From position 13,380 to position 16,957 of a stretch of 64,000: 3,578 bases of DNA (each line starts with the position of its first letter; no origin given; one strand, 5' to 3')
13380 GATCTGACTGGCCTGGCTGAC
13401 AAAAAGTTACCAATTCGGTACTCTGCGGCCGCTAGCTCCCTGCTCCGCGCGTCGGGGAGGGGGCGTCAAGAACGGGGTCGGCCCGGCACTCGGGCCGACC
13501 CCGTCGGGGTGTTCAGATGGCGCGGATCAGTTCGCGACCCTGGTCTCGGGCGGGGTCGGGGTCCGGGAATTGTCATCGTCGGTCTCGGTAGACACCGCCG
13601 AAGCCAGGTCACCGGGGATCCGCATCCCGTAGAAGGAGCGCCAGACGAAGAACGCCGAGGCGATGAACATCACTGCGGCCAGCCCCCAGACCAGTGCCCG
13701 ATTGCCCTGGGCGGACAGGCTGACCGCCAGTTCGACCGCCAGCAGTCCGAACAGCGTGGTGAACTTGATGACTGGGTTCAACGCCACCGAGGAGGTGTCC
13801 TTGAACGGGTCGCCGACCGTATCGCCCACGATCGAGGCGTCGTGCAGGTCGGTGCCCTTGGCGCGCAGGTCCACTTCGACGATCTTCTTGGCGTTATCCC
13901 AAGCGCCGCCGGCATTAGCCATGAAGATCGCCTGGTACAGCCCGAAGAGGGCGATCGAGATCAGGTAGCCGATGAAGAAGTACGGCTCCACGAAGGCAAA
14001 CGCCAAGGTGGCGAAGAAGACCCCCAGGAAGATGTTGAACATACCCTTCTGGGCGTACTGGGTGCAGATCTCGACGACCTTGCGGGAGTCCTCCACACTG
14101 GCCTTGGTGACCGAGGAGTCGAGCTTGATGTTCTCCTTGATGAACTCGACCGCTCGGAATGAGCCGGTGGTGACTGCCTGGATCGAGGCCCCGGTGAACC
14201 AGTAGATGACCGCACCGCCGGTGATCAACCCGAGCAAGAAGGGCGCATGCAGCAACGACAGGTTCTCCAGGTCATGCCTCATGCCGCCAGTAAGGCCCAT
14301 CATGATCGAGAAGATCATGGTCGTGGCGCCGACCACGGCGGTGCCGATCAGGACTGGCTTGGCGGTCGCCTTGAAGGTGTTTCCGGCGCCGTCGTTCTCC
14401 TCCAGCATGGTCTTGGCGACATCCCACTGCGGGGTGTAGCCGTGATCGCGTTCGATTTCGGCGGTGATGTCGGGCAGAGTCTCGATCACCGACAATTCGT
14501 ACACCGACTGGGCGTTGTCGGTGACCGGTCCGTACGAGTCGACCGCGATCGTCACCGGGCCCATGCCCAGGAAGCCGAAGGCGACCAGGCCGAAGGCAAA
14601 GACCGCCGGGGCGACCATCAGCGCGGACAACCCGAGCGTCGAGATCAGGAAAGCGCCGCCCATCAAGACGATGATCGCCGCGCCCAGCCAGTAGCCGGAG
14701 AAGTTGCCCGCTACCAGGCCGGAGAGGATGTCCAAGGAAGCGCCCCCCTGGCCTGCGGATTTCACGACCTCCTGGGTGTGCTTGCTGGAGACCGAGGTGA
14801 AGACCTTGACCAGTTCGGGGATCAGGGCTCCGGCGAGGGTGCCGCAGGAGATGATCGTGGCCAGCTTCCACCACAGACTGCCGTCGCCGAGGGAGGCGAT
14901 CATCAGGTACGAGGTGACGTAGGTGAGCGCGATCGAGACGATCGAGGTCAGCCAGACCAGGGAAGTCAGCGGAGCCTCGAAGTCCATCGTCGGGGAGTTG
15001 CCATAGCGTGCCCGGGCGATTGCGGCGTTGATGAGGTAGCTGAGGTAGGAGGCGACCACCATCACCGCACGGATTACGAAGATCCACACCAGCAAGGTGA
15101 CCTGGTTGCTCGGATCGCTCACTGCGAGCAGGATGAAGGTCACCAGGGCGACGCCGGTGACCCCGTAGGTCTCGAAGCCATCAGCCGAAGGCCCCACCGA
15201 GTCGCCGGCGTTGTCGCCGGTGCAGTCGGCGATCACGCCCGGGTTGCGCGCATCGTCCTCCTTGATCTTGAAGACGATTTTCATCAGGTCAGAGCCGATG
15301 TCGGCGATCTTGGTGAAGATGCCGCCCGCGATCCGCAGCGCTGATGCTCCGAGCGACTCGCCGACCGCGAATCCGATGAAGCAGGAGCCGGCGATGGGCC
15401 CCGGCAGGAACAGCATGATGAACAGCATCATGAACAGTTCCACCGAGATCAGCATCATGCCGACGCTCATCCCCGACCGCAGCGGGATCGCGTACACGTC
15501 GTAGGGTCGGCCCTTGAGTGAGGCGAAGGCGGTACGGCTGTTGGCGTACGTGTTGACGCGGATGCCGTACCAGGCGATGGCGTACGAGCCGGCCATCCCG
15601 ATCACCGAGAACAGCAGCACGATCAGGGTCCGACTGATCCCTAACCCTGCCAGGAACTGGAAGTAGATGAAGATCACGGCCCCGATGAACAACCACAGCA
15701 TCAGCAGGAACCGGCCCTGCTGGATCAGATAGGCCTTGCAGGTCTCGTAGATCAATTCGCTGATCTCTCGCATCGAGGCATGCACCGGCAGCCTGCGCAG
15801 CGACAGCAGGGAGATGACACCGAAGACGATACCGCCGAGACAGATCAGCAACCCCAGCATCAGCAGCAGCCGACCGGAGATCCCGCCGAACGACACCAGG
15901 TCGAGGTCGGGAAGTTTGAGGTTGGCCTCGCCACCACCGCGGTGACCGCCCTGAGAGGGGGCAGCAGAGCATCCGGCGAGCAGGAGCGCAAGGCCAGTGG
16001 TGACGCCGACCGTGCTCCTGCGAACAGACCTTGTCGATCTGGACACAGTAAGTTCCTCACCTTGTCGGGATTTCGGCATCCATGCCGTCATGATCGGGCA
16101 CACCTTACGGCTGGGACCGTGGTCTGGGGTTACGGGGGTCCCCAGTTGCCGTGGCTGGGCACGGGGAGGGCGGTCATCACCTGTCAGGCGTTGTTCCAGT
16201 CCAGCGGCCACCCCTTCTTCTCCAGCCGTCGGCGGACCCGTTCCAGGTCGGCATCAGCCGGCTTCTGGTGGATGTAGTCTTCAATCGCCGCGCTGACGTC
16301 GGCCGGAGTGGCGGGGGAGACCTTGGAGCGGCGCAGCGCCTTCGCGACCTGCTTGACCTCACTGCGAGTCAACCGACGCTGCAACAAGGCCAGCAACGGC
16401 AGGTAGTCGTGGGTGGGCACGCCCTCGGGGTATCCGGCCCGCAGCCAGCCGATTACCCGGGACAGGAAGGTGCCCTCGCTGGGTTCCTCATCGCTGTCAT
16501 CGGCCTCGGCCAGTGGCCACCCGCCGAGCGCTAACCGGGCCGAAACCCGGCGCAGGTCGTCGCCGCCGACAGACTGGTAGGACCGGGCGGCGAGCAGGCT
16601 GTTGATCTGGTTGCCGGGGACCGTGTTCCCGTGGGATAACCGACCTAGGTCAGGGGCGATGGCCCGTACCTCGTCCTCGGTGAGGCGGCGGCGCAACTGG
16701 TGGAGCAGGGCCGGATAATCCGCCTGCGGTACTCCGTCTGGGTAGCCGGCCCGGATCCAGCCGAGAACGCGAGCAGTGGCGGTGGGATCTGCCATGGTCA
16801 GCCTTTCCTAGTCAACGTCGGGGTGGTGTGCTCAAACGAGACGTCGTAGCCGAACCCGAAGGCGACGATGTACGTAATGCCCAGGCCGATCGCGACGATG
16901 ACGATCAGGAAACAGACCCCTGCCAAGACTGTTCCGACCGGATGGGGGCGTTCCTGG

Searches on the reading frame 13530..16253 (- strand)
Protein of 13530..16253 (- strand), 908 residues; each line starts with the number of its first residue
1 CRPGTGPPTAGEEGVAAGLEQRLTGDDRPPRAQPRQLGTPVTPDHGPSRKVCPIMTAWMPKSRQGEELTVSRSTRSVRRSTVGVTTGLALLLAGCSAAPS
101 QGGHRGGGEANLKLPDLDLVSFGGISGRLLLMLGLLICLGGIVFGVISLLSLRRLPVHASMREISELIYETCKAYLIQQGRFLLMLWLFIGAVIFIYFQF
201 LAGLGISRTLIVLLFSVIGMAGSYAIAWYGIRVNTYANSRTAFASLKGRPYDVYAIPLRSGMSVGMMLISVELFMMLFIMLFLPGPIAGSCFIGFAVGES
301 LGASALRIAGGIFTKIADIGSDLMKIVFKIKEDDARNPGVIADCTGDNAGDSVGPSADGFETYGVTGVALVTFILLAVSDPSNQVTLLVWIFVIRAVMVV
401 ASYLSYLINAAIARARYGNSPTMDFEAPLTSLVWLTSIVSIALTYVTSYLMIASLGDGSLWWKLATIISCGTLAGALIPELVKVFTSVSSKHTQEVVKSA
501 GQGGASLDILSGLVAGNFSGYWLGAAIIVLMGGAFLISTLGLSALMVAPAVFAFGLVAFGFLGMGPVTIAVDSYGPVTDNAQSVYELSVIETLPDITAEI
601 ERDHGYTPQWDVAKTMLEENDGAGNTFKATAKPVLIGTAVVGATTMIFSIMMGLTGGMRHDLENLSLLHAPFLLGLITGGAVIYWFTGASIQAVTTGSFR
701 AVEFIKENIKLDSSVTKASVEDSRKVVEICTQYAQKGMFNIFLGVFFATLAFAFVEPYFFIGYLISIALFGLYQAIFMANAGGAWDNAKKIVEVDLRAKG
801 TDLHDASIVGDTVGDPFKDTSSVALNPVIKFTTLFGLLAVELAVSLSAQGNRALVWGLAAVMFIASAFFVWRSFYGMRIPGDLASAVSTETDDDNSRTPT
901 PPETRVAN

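Call 69: search_protein_families(library=pfam, proteins=[window:13530-16253:-], max_evalue=0.00001)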
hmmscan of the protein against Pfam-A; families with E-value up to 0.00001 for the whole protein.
window:13530-16253:- (908 aa): 1 family
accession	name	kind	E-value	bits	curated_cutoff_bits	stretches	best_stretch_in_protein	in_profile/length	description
PF03030.21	H_PPase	-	3.8e-178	594.6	29.7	1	141-838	3-644/645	Inorganic H+ pyrophosphatase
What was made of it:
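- Call 69: H_PPase at 13530-16253.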

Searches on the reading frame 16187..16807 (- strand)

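Call 69: search_protein_families(library=pfam, proteins=[window:16187-16807:-], max_evalue=0.00001)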
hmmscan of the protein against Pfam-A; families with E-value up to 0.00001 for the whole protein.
window:16187-16807:- (207 aa): 1 family
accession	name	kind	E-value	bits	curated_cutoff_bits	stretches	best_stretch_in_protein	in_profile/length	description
PF11829.13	DUF3349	-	5.2e-58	194.3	28.3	2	114-203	2-93/94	Protein of unknown function (DUF3349)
